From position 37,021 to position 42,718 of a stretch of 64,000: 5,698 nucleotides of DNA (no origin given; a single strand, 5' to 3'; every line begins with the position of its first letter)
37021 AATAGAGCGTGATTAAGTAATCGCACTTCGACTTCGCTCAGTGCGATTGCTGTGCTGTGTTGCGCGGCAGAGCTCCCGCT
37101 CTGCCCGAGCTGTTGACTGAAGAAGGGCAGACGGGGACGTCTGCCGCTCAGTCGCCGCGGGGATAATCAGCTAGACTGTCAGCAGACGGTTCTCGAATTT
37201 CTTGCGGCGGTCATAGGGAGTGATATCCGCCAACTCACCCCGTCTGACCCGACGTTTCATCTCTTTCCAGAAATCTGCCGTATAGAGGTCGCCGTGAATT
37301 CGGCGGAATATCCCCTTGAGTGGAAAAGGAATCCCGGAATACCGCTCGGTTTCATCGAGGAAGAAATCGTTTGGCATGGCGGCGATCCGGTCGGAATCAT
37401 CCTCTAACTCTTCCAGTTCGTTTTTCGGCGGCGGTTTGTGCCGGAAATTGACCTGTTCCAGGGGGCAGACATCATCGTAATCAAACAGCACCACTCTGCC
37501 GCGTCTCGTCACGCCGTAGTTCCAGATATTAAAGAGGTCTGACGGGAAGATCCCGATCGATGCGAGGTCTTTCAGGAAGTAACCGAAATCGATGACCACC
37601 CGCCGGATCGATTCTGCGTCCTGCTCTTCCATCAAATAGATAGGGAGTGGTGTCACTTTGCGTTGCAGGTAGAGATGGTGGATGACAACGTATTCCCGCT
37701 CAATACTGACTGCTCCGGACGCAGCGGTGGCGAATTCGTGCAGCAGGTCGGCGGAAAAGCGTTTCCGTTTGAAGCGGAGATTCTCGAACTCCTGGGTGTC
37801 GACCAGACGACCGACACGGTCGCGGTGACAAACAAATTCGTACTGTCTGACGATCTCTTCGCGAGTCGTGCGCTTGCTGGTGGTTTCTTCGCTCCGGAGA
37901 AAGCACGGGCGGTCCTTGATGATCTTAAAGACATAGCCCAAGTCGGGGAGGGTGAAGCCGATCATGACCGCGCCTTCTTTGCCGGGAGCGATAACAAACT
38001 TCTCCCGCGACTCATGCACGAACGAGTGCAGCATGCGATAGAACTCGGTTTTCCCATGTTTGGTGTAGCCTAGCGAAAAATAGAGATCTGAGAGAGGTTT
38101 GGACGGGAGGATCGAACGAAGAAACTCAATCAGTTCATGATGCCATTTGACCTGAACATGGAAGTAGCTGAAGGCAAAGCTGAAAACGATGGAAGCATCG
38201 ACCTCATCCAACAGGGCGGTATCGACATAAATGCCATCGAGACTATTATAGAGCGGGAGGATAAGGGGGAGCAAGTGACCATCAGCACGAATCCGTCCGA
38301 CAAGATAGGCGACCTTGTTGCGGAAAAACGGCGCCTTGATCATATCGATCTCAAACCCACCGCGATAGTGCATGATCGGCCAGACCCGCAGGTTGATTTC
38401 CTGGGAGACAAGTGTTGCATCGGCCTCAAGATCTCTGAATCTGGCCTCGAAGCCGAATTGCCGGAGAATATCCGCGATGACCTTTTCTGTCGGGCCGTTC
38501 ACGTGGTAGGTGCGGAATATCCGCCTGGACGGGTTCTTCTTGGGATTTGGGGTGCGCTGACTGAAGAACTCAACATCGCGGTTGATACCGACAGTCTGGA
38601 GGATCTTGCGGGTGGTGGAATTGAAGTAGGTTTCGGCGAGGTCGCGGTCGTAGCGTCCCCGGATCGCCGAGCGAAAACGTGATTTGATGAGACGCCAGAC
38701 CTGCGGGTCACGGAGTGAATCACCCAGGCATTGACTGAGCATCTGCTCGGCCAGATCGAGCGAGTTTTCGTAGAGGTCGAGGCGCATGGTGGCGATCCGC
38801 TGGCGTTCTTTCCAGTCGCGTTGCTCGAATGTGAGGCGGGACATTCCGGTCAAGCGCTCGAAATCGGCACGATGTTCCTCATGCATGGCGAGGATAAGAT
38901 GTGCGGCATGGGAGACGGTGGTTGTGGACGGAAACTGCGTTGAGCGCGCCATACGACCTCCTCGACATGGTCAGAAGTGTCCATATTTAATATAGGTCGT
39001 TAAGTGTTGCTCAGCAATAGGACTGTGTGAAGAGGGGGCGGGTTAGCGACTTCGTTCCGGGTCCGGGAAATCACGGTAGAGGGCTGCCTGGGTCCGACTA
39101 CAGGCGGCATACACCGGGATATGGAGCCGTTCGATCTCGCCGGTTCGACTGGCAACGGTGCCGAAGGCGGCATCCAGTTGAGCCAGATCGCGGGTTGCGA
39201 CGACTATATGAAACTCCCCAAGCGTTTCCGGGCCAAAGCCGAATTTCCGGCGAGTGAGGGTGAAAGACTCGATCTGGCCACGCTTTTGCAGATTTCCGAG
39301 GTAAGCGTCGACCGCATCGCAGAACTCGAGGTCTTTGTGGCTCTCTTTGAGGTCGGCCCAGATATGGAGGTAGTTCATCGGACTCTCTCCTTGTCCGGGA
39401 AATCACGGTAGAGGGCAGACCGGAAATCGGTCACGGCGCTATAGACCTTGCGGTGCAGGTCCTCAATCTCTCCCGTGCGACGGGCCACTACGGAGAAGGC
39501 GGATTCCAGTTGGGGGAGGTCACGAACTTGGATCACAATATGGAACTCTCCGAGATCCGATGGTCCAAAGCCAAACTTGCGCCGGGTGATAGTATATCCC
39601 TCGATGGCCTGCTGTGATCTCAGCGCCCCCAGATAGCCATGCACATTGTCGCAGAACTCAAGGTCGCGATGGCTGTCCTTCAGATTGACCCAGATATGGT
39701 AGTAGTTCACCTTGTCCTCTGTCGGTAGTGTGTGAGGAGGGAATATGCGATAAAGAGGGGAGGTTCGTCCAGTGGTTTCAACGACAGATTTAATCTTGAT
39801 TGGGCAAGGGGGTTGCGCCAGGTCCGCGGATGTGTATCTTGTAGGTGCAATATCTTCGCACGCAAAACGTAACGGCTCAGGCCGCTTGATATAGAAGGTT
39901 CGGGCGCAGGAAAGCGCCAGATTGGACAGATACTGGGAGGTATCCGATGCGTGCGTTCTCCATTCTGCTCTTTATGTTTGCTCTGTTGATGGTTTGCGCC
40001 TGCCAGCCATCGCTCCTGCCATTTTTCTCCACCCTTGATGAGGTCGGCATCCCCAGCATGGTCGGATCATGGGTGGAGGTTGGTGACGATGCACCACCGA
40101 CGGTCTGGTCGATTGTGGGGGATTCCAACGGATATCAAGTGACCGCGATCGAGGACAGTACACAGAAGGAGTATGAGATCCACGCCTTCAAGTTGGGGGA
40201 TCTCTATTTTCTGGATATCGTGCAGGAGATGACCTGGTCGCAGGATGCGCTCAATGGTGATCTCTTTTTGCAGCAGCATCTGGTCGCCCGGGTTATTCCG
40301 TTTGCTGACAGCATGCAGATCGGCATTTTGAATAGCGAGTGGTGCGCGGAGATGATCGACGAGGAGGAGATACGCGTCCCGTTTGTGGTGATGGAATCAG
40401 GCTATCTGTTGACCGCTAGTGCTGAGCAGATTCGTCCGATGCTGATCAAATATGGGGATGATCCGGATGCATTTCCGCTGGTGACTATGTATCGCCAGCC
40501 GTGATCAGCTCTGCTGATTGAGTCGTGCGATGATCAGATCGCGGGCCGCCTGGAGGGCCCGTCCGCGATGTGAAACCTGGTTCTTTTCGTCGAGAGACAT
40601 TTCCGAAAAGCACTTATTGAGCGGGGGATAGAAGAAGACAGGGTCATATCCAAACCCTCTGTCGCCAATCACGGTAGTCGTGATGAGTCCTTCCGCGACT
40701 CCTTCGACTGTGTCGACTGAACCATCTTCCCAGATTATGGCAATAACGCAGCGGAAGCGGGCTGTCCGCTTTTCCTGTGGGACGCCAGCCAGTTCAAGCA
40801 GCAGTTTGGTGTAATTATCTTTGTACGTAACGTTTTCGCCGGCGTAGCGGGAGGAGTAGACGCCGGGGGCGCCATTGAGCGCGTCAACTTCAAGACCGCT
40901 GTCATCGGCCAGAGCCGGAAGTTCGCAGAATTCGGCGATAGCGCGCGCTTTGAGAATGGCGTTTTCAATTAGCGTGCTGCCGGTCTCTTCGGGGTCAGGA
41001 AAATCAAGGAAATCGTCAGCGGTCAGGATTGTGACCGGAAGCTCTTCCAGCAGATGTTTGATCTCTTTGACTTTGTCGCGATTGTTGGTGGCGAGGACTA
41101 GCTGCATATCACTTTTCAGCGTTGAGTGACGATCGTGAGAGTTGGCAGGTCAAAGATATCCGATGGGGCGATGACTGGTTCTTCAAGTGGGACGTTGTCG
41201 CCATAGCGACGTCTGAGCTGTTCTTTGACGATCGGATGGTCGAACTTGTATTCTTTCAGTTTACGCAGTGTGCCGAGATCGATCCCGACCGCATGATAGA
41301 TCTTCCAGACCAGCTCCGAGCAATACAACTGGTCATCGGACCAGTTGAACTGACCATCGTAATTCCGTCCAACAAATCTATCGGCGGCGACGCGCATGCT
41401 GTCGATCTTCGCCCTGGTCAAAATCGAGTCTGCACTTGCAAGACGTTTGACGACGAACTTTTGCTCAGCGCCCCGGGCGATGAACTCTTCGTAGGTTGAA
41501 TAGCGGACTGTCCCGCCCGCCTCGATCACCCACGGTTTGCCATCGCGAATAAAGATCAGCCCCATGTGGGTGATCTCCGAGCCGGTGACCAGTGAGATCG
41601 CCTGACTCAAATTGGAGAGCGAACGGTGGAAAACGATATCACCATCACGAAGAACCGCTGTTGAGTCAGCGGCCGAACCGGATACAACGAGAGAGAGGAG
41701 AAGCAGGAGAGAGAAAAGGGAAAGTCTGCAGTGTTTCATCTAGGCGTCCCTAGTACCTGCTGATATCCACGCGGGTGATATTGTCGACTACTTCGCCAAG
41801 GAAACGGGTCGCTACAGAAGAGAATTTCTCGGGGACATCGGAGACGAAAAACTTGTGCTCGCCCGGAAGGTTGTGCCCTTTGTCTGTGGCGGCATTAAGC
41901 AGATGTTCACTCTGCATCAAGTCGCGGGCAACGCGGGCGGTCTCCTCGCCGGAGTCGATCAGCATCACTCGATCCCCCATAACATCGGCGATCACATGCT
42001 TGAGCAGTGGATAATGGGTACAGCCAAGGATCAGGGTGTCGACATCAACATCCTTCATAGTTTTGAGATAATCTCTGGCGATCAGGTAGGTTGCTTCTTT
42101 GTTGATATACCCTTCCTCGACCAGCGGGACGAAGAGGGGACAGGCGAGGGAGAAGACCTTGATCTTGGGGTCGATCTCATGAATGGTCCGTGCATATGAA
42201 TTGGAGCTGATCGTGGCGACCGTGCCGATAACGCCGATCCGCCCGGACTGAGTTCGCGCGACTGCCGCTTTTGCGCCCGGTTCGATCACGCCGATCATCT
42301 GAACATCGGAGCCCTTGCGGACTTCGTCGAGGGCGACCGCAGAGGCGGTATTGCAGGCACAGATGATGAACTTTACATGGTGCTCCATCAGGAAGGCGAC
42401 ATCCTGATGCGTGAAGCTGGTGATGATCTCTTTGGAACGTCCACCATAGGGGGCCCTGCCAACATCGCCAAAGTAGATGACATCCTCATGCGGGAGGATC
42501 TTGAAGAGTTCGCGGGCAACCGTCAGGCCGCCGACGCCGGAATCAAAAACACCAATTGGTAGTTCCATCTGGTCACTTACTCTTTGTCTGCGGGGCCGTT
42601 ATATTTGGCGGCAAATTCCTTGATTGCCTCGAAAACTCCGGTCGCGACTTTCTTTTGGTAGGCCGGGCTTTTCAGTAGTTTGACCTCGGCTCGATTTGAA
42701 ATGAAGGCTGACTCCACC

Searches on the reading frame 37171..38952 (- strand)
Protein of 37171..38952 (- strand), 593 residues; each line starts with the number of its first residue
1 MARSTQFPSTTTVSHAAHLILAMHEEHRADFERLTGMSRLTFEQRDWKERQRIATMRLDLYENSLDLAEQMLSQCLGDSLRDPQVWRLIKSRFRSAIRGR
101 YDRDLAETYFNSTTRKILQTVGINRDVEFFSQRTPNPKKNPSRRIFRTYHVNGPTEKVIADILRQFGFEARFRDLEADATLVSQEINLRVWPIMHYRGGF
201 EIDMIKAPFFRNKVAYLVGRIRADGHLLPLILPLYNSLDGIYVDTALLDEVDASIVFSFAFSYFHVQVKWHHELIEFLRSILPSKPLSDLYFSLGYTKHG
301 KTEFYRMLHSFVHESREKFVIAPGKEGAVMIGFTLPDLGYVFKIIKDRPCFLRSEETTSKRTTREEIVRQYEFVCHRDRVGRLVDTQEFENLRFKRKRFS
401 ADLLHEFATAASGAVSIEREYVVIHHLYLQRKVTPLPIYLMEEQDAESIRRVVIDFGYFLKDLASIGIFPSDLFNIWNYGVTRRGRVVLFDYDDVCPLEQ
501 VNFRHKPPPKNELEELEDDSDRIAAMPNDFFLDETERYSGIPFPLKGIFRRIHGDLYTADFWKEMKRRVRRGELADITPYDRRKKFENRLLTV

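Call 27: search_protein_families(library=pfam, proteins=[window:37171-38952:-], max_evalue=0.0001)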
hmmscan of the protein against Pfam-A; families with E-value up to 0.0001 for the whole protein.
window:37171-38952:- (593 aa): 2 families
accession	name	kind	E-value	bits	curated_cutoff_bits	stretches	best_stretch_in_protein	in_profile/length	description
PF20423.3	AceK_regulatory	-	2.4e-83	280.3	25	1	17-315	1-301/302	Isocitrate dehydrogenase kinase/phosphatase (AceK), regulatory domain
PF06315.17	AceK_kinase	-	3.8e-77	259.7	29.3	1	317-581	1-255/256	Isocitrate dehydrogenase kinase/phosphatase (AceK) kinase domain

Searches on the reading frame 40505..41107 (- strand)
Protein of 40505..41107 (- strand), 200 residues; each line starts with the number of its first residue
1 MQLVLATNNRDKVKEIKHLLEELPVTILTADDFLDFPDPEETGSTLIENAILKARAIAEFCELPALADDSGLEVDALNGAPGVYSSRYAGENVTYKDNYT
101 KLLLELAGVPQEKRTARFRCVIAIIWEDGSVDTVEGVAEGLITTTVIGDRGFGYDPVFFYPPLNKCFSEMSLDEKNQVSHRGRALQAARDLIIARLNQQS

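Call 27: search_protein_families(library=pfam, proteins=[window:40505-41107:-], max_evalue=0.0001)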
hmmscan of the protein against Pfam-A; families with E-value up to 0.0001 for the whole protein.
window:40505-41107:- (200 aa): 1 family
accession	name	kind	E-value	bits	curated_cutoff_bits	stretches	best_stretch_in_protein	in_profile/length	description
PF01725.21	Ham1p_like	-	3.5e-64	216.6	22.5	1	3-189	1-184/186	Ham1 family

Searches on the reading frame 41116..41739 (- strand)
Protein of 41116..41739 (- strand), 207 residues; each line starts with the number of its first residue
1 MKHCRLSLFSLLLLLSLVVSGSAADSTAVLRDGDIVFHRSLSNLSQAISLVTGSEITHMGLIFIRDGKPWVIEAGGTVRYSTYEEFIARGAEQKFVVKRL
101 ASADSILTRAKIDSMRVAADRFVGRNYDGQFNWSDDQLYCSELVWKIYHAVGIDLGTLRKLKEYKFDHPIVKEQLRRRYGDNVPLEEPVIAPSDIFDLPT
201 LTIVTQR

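Call 27: search_protein_families(library=pfam, proteins=[window:41116-41739:-], max_evalue=0.0001)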
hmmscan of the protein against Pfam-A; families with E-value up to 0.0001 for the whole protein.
window:41116-41739:- (207 aa): 1 family
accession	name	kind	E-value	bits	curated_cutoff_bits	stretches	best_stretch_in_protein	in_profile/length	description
PF05708.18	Peptidase_C92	-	5.5e-30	105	27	1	30-204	2-165/166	Permuted papain-like amidase enzyme, YaeF/YiiX, C92 family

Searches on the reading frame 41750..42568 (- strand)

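Call 27: search_protein_families(library=pfam, proteins=[window:41750-42568:-], max_evalue=0.0001)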
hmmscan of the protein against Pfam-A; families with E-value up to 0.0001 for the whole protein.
window:41750-42568:- (272 aa): 1 family
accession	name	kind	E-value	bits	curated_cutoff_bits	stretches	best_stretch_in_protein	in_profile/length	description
PF01177.27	Asp_Glu_race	-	5.9e-21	75.7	31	1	60-212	63-209/211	Asp/Glu/Hydantoin racemase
